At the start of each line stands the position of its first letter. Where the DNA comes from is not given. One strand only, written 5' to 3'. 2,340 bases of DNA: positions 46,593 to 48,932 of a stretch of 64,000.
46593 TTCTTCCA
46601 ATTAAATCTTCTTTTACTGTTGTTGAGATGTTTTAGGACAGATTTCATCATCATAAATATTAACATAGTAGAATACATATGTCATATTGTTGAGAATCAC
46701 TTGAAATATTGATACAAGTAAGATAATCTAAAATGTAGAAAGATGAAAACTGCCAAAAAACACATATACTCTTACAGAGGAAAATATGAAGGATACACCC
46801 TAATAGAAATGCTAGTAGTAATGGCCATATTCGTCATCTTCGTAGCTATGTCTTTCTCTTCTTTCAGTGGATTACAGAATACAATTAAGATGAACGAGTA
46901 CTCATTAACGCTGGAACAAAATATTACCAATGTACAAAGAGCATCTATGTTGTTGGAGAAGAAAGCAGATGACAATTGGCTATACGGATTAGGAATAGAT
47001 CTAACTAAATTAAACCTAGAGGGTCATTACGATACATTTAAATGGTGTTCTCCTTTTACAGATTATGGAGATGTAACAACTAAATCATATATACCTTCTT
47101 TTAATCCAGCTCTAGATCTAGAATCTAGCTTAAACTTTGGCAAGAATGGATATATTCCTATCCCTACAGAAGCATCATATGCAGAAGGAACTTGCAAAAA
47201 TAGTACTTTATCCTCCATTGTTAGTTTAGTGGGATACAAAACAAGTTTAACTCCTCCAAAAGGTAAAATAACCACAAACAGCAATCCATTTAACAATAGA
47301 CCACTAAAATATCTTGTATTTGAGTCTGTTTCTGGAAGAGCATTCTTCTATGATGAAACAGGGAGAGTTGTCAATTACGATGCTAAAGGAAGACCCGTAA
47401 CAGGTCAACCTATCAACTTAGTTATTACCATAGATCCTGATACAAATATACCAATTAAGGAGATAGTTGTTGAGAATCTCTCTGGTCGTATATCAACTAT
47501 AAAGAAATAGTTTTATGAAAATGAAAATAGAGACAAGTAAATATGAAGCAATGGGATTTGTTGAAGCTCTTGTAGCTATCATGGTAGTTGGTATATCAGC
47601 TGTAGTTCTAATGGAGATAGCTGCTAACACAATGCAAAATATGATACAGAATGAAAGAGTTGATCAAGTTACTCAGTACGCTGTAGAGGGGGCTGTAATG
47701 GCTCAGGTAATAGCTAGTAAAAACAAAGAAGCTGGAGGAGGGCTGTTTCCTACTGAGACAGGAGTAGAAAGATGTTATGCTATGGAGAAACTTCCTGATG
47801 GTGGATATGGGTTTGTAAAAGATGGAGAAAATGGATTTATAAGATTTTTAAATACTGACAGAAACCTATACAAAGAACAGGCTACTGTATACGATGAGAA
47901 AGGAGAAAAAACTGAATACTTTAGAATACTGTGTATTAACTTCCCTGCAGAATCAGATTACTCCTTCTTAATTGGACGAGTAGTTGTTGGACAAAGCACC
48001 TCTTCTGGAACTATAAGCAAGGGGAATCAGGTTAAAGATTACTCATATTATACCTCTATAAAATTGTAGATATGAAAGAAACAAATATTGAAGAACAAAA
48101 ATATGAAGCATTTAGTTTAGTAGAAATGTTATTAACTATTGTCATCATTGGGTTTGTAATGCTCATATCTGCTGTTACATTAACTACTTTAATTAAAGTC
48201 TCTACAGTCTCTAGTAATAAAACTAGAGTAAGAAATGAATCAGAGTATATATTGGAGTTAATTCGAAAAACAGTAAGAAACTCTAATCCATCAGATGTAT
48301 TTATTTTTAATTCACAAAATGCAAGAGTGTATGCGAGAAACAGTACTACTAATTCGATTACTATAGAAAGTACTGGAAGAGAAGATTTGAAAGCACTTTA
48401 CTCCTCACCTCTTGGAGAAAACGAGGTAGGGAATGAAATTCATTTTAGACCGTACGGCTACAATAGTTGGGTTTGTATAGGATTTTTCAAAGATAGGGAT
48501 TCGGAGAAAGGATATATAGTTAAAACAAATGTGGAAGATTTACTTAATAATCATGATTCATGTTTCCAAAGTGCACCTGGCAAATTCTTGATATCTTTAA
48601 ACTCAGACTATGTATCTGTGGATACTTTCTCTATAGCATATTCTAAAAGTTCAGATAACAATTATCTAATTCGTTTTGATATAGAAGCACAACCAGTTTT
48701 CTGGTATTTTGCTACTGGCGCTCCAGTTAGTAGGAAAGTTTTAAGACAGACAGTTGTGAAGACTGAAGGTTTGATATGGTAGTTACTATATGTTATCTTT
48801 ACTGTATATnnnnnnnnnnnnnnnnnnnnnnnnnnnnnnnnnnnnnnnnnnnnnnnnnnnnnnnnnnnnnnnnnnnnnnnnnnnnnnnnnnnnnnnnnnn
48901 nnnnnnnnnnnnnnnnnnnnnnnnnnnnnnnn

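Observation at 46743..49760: Minor-pilin quartet, with the largest member lacking Glu+5 (GspK/PilX-like)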

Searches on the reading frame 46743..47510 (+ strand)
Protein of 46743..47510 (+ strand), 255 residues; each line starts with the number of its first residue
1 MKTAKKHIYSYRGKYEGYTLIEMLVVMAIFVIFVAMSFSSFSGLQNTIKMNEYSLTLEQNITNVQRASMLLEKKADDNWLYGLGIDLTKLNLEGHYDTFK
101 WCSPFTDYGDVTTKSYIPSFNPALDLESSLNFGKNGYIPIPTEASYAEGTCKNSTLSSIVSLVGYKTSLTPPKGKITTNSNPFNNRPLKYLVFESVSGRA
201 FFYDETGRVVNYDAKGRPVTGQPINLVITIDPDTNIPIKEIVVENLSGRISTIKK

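Call 5: search_protein_families(library=pfam, proteins=[window:46743-47510:+], max_evalue=1)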
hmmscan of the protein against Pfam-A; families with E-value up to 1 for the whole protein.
window:46743-47510:+ (255 aa): 2 families
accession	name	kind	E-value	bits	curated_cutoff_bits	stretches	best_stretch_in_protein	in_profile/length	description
PF07963.17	N_methyl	-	3.4e-07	30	21.2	1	14-37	3-26/27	Prokaryotic N-terminal methylation motif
PF11773.13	ComGE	-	0.096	13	25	1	20-86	2-62/82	Competence system putative prepilin ComGE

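Call 6: search_protein_families(library=ncbifam, proteins=[window:46743-47510:+], max_evalue=1)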
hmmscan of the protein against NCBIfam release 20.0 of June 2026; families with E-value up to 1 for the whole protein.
window:46743-47510:+ (255 aa): 15 families
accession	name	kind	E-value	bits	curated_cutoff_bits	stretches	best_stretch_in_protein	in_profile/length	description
NF040982.1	ComGD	equivalog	1.2e-07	32.2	70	1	16-74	2-60/139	competence type IV pilus minor pilin ComGD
NF041013.1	T4P_ComGE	equivalog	1.3e-05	25.2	49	1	14-52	2-40/83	competence type IV pilus minor pilin ComGE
TIGR01711.1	gspJ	equivalog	1.4e-05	25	64.85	1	17-73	2-55/192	type II secretion system minor pseudopilin GspJ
TIGR02532.1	IV_pilin_GFxxxE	domain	2.8e-05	23.8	16.3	1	17-36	3-22/24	prepilin-type N-terminal cleavage/methylation domain-containing protein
NF007800.0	PRK10506.1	equivalog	5.5e-05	23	158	1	14-68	7-61/163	prepilin peptidase-dependent protein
NF041002.1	pilin_ComGF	equivalog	0.00071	19.8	80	1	16-67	2-53/139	competence type IV pilus minor pilin ComGF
TIGR01708.2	typeII_sec_gspH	equivalog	0.00095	19.2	80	1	16-56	2-42/169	type II secretion system minor pseudopilin GspH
TIGR01707.1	gspI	equivalog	0.0012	19.3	44.35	1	17-51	1-36/101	type II secretion system minor pseudopilin GspI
NF007848.0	PRK10557.1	equivalog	0.0021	17.4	120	1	12-63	7-58/192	prepilin peptidase-dependent protein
NF041775.1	typeIV_PilA_Myxo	equivalog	0.0028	17.7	400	1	13-74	8-67/214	type IV pilin protein PilA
TIGR02596.1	TIGR02596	subfamily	0.0032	17.6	70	1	18-61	1-44/196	Verru_Chthon cassette protein D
NF040999.1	pilin_ComGC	equivalog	0.0064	16.7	75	1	16-34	2-20/84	competence type IV pilus major pilin ComGC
NF007862.0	PRK10574.1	equivalog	0.0066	16.6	138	1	14-43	3-32/145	prepilin peptidase-dependent pilin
TIGR01710.1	typeII_sec_gspG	equivalog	0.067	13.2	88.85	1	17-52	2-37/134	type II secretion system major pseudopilin GspG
TIGR02599.1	TIGR02599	subfamily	0.3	10.3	256.5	1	17-50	1-34/361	Verru_Chthon cassette protein C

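Call 33: search_solved_structures(query=window:46743-47510:+, max_evalue=1)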
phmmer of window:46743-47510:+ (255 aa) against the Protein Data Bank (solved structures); distinct sequences matched with E-value up to 1: 3.
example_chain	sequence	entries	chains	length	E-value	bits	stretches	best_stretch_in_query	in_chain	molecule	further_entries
7tgg_A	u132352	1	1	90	0.05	16.1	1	15-64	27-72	Geopilin domain 1 protein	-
9egp_A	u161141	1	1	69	0.051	16.1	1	15-58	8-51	Geopilin domain 1 protein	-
2m7g_A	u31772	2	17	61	0.79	12.2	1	18-65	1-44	Geopilin domain 1 protein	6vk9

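Call 56: search_solved_structures(query=A5, max_evalue=10)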
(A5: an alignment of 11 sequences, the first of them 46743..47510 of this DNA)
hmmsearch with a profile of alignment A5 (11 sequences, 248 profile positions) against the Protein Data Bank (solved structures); distinct sequences matched with E-value up to 10: 19.
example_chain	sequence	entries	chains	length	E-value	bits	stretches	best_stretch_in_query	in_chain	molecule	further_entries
9egp_A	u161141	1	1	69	4.8e-05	26.1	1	5-45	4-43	Geopilin domain 1 protein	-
7tgg_A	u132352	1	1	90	0.00034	23.4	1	5-39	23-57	Geopilin domain 1 protein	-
9laa_A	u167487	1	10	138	0.0011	21.6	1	1-41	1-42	Type IV pilin protein PilA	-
2m7g_A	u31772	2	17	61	0.0051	19.5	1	12-40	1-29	Geopilin domain 1 protein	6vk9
8tj2_C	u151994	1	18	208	0.012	18.3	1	12-69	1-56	Type IV major pilin protein PilA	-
6gv9_A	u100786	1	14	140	0.02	17.5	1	12-39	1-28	Prepilin peptidase-dependent protein D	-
8p3b_A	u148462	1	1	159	0.028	17.1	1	12-49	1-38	Fimbrial protein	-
8pfb_G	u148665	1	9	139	0.029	17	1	12-42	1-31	Type IV pilin PilE1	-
1ay2_A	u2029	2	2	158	0.036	16.7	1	12-49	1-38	TYPE 4 PILIN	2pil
2hi2_A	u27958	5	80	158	0.036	16.7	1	12-49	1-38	Fimbrial protein | PilA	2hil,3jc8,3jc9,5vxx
5kua_A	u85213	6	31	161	0.054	16.1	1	12-49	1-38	pilin | Neisseria meningitidis PilE variant SB-GATDH | Neisseria meningitidis PilE, SB-DATDH variant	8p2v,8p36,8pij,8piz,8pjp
6xxe_A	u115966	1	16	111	0.3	13.7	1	12-42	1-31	Uncharacterized protein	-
3sok_A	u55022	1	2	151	0.31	13.6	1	12-37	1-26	Fimbrial protein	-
8qqj_J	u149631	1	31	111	0.34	13.5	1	12-42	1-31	Type IV narrow pilus major component PilA5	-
8tum_e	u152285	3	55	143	0.41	13.2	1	12-37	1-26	Type IV major pilin protein PilA | Pilin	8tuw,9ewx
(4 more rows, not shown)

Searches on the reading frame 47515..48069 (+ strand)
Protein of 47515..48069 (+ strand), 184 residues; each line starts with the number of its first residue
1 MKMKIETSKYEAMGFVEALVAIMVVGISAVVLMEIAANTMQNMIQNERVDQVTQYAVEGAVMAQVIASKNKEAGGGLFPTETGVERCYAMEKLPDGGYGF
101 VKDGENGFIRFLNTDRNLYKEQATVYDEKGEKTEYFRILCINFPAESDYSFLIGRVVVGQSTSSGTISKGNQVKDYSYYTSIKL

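Call 5: search_protein_families(library=pfam, proteins=[window:47515-48069:+], max_evalue=1)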
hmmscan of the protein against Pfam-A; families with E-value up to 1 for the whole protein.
window:47515-48069:+ (184 aa): 1 family
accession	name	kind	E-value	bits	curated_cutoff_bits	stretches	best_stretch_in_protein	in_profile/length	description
PF04491.17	Pox_T4_N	-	0.099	13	25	1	92-115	23-45/46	Poxvirus T4 protein, N terminus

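Call 6: search_protein_families(library=ncbifam, proteins=[window:47515-48069:+], max_evalue=1)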
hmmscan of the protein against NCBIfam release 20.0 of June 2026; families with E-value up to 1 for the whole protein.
window:47515-48069:+ (184 aa): 2 families
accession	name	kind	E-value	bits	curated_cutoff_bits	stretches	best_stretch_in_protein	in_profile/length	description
NF001194.0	PRK00159.1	equivalog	0.051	13.7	102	1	3-48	22-66/87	cell division protein CrgA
TIGR03089.2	TIGR03089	equivalog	0.15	11.9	85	1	10-49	190-229/230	TIGR03089 family protein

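Call 34: search_solved_structures(query=window:47515-48069:+, max_evalue=1)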
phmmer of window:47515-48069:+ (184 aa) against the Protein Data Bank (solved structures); distinct sequences matched with E-value up to 1: 0.

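Call 55: search_solved_structures(query=A4, max_evalue=10)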
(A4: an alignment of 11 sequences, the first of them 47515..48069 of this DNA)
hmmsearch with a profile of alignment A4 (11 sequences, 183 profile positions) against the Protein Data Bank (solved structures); distinct sequences matched with E-value up to 10: 5.
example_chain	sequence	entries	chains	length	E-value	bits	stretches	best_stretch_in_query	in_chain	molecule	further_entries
5cwg_A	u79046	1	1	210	0.005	19.6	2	24-73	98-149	Designed helical repeat protein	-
5cwc_A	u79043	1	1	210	0.29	13.8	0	24-73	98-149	Designed helical repeat protein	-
6iow_A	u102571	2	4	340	1.3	11.7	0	41-68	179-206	Phosphotransacetylase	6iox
2n28_A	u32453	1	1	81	1.7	11.3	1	17-59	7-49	Protein Vpu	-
8e1e_A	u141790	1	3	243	1.8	11.3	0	60-82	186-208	SG122_C3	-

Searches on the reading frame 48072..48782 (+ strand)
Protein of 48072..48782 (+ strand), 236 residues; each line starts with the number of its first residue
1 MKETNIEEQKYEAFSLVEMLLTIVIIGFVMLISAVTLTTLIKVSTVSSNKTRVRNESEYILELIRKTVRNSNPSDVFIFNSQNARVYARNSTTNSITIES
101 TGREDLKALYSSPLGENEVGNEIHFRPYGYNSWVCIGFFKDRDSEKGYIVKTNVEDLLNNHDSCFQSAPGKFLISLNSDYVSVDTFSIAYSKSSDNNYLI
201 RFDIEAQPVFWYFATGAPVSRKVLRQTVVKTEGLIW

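Call 5: search_protein_families(library=pfam, proteins=[window:48072-48782:+], max_evalue=1)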
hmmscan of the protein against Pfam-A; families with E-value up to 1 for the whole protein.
window:48072-48782:+ (236 aa): 1 family
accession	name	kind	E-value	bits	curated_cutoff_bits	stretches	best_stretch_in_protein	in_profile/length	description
PF07963.17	N_methyl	-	0.00013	21.9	21.2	1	13-33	6-26/27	Prokaryotic N-terminal methylation motif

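Call 6: search_protein_families(library=ncbifam, proteins=[window:48072-48782:+], max_evalue=1)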
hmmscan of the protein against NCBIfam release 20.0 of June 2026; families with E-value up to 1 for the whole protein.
window:48072-48782:+ (236 aa): 11 families
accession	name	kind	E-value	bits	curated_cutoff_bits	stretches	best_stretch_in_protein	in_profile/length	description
NF007848.0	PRK10557.1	equivalog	9.4e-05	21.8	120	1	7-69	6-68/192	prepilin peptidase-dependent protein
TIGR02596.1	TIGR02596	subfamily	0.00016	21.8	70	1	14-61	1-48/196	Verru_Chthon cassette protein D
NF041002.1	pilin_ComGF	equivalog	0.0022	18.2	80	1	12-101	2-87/139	competence type IV pilus minor pilin ComGF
TIGR02599.1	TIGR02599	subfamily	0.0084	15.4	256.5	1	13-79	1-67/361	Verru_Chthon cassette protein C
NF047827.1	T3SSXpsH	equivalog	0.016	15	160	1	14-56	3-45/145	type II secretion system protein XpsH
TIGR02532.1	IV_pilin_GFxxxE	domain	0.033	14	16.3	1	14-32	4-22/24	prepilin-type N-terminal cleavage/methylation domain-containing protein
NF040982.1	ComGD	equivalog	0.045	14.2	70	1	12-97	2-80/139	competence type IV pilus minor pilin ComGD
NF009452.0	PRK12812.1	equivalog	0.084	12.1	258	1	27-97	106-177/289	flagellar basal body rod modification protein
TIGR01708.2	typeII_sec_gspH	equivalog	0.092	12.7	80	1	14-40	4-28/169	type II secretion system minor pseudopilin GspH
NF040999.1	pilin_ComGC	equivalog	0.28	11.4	75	1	12-34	2-24/84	competence type IV pilus major pilin ComGC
NF041013.1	T4P_ComGE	equivalog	0.34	11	49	1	9-49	1-41/83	competence type IV pilus minor pilin ComGE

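Call 35: search_solved_structures(query=window:48072-48782:+, max_evalue=1)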
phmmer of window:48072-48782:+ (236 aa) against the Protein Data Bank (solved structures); distinct sequences matched with E-value up to 1: 3.
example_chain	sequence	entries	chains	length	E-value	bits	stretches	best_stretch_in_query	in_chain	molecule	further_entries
8yt8_G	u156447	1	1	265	0.024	17.5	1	20-93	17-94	Gamma-sarcoglycan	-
9c3c_g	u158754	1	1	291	0.25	14.3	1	16-92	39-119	Gamma-sarcoglycan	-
8rpa_A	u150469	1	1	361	0.74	12.7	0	9-90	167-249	Adenosine kinase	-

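Call 57: search_solved_structures(query=A6, max_evalue=10)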
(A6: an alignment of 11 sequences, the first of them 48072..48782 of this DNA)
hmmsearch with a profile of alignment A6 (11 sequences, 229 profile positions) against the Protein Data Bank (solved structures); distinct sequences matched with E-value up to 10: 7.
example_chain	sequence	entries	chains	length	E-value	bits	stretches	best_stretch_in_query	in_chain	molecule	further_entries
4ncd_A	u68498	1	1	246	0.13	14.9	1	55-132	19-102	Gram-negative pili assembly chaperone, N-terminal domain protein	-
4y2o_A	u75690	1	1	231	0.21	14.2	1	56-130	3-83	CfA/I fimbrial subunit A (Colonization factor antigen subunit A putative chaperone)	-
6k73_A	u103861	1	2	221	0.35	13.5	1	56-139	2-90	Colonization factor antigen I chaperone CfaA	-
9egp_A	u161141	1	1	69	0.4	13.3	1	5-31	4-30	Geopilin domain 1 protein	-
7tgg_A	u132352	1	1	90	0.63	12.7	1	5-31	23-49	Geopilin domain 1 protein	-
3cea_A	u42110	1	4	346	0.73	12.5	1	108-178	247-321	Myo-inositol 2-dehydrogenase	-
9laa_A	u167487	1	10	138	0.8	12.3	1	1-29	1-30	Type IV pilin protein PilA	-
